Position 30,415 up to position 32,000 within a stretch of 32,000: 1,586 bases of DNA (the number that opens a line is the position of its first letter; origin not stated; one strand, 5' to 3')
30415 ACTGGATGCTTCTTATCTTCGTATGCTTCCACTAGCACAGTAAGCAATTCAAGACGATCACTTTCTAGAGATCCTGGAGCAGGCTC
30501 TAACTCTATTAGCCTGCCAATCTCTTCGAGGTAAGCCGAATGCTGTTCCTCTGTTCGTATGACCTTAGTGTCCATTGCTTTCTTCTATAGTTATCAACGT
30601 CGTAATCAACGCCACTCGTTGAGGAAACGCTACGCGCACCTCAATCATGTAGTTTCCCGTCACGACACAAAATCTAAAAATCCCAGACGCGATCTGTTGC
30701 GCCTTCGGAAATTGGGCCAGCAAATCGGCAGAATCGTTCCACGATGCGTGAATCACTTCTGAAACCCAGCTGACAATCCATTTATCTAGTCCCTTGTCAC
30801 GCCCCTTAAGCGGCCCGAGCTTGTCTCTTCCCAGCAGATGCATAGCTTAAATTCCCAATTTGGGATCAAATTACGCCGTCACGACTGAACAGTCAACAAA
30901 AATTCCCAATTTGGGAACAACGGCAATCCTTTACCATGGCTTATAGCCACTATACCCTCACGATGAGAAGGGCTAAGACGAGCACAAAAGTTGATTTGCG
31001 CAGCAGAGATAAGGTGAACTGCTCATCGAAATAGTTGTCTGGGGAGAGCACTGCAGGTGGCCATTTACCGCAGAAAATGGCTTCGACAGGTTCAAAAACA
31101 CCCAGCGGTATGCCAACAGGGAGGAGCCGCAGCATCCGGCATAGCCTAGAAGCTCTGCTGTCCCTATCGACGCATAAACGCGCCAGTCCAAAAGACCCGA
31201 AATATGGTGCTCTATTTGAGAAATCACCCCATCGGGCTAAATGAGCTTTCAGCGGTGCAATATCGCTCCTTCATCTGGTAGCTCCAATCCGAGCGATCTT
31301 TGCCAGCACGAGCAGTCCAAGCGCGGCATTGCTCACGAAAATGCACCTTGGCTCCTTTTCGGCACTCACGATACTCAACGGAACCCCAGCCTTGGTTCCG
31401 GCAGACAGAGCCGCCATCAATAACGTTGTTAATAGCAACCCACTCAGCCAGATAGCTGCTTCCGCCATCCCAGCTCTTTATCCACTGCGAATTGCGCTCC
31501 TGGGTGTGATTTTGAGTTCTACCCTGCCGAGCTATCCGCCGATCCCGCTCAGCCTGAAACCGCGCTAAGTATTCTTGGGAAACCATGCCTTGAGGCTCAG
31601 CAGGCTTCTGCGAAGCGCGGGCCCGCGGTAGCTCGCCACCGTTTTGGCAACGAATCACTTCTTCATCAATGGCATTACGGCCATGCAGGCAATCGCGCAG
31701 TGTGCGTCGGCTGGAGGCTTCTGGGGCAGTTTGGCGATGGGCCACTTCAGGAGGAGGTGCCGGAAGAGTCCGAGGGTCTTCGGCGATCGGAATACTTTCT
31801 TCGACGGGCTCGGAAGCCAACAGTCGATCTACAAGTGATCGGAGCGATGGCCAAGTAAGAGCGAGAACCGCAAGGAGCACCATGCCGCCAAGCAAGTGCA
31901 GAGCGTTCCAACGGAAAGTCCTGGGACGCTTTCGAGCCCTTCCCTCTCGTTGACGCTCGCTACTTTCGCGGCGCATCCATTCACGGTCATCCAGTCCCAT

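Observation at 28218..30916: Low-GC three-gene operon: HigB-type toxin, HigA-HTH::ImmA/IrrE protease fusion and Beta-family protein; candidate undescribed defence/addiction system next to a Pf prophage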

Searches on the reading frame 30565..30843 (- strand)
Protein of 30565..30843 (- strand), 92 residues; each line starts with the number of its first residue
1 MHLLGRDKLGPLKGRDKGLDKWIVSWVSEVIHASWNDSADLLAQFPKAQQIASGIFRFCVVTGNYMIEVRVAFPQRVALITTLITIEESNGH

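Call 3: search_protein_families(library=pfam, proteins=[window:30565-30843:-], max_evalue=0.1)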
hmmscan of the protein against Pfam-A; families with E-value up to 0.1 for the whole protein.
window:30565-30843:- (92 aa): 2 families
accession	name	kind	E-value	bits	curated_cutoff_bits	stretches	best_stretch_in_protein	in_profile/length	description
PF09907.15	HigB_toxin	-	1.1e-06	29.3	27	1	23-87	5-69/74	HigB_toxin, RelE-like toxic component of a toxin-antitoxin system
PF18945.5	VipB_2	-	0.079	13.6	27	1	3-48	27-71/112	EvpB/VC_A0108, tail sheath gpW/gp25-like domain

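Call 4: search_protein_families(library=padloc, proteins=[window:30565-30843:-], max_evalue=0.1)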
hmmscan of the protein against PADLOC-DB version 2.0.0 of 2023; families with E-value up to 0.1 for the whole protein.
window:30565-30843:- (92 aa): 4 families
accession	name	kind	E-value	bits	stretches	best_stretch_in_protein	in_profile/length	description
PDLC03978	PD-Lambda-2_A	-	3e-30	102.4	1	1-84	1-84/87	-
PDLC03980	PD-Lambda-2_A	-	4.5e-16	57.3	1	1-83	3-85/92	-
PDLC03981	PD-Lambda-2_A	-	4.7e-11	41.1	1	1-86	1-86/94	-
PDLC03979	PD-Lambda-2_A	-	3.9e-08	32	1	1-88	1-88/97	-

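Call 5: search_protein_families(library=ncbifam, proteins=[window:30565-30843:-], max_evalue=0.1)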
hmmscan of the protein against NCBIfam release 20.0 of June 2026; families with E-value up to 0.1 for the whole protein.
window:30565-30843:- (92 aa): 0 families

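Call 29: list_cluster_members(proteins=[window:30565-30843:-, window:29364-30575:-, window:28218-29363:-])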
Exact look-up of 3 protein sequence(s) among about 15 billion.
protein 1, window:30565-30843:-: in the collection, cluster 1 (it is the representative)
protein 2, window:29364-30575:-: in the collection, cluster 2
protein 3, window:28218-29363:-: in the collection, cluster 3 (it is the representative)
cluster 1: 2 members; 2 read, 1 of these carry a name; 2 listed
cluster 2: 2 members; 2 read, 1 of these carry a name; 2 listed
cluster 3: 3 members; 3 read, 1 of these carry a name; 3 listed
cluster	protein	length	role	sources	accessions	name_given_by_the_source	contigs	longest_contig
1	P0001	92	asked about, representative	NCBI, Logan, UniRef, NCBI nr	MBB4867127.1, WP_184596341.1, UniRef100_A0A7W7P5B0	mRNA-degrading endonuclease HigB of HigAB toxin-antitoxin module [Pseudomonas ... | mRNA-degrading endonuclease HigB of HigAB toxin-antitoxin module n=1 Tax=Pseudomonas ... | type II toxin-antitoxin system HigB family toxin [Pseudomonas nitritireducens]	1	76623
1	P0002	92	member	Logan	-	-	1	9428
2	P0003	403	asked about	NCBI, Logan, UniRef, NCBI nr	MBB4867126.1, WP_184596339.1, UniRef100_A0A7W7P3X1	HTH-type transcriptional regulator/antitoxin HigA [Pseudomonas nitritireducens] | HTH-type transcriptional regulator/antitoxin HigA n=1 Tax=Pseudomonas nitroreducens ... | ImmA/IrrE family metallo-endopeptidase [Pseudomonas nitritireducens]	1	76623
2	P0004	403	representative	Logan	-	-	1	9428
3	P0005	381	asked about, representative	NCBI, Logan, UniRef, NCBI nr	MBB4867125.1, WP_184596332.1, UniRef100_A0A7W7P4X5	hypothetical protein HNP46_006033 [Pseudomonas nitritireducens] | Beta protein n=1 Tax=Pseudomonas nitroreducens TaxID=46680 RepID=A0A7W7P4X5_PSENT | beta family protein [Pseudomonas nitritireducens]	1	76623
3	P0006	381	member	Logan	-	-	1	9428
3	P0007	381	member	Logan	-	-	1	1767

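Call 34: search_solved_structures(query=window:30565-30843:-, max_evalue=10, show_alignments=3)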
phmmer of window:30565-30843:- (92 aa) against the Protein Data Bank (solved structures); distinct sequences matched with E-value up to 10: 0.

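Call 76: search_protein_families(library=phrogs, proteins=[window:30565-30843:-], max_evalue=0.001)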
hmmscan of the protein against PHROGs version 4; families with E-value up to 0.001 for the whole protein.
window:30565-30843:- (92 aa): 1 family
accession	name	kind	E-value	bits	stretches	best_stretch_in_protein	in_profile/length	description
phrog_5734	-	unknown function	5.5e-06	28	1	19-86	19-86/97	-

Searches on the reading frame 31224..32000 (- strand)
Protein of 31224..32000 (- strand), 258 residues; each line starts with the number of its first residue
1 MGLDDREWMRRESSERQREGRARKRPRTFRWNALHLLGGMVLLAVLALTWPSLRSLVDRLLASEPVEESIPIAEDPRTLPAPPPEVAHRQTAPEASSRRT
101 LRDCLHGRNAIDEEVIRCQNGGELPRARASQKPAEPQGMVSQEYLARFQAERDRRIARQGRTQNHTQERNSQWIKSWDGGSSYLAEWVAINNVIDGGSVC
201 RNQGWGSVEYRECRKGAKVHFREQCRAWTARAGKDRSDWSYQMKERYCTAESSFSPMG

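Call 19: search_protein_families(library=pfam, proteins=[window:31224-32000:-], max_evalue=0.01)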
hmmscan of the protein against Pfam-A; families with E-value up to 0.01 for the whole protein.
window:31224-32000:- (258 aa): 0 families

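Call 76: search_protein_families(library=phrogs, proteins=[window:31224-32000:-], max_evalue=0.001)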
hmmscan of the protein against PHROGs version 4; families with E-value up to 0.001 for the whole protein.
window:31224-32000:- (258 aa): 2 families
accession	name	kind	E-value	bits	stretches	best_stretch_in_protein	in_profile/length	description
phrog_7381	-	unknown function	7.3e-46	158.1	1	131-258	106-231/231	-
phrog_20429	-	unknown function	0.00048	21.4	1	168-227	25-84/91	-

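Call 77: search_dna_similar(query=window:31224-32000:-, collection=phages, mode=protein, max_rows=10)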
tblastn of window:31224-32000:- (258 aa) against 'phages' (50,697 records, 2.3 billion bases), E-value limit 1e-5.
Records with a match: 5; places in all: 5; records where one place covers at least 80% of the query: 0.
Best place of each record, by identity: 60-80% 3; <60% 2.
By first word of the organism name: Pseudomonas 5.
By host as written in the record: Pseudomonas aeruginosa 08-1318 1; Pseudomonas aeruginosa ZS-PA-35 1; Pseudomona aeruginosa 05-4672 1; Pseudomonas aeruginosa 03-0062 1; Pseudomonas aeruginosa 02-5867 1.
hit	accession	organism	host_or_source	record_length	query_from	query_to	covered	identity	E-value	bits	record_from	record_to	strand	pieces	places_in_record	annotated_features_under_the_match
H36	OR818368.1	Pseudomonas phage PfAC08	Pseudomonas aeruginosa 08-1318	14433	133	258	49%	48.4%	5e-29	120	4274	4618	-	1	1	hypothetical protein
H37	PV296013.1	Pseudomonas phage Pf1-ZS-PA-05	Pseudomonas aeruginosa ZS-PA-35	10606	158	258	39%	60.4%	4e-33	132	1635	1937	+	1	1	hypothetical protein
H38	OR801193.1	Pseudomonas phage PfAC05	Pseudomona aeruginosa 05-4672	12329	166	258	36%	63.4%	1e-32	131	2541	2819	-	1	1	hypothetical protein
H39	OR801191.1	Pseudomonas phage PfAC03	Pseudomonas aeruginosa 03-0062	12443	166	258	36%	60.2%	3e-31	127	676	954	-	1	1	hypothetical protein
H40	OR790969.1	Pseudomonas phage PfAC02b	Pseudomonas aeruginosa 02-5867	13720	133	258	49%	42.9%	4e-27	115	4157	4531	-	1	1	hypothetical protein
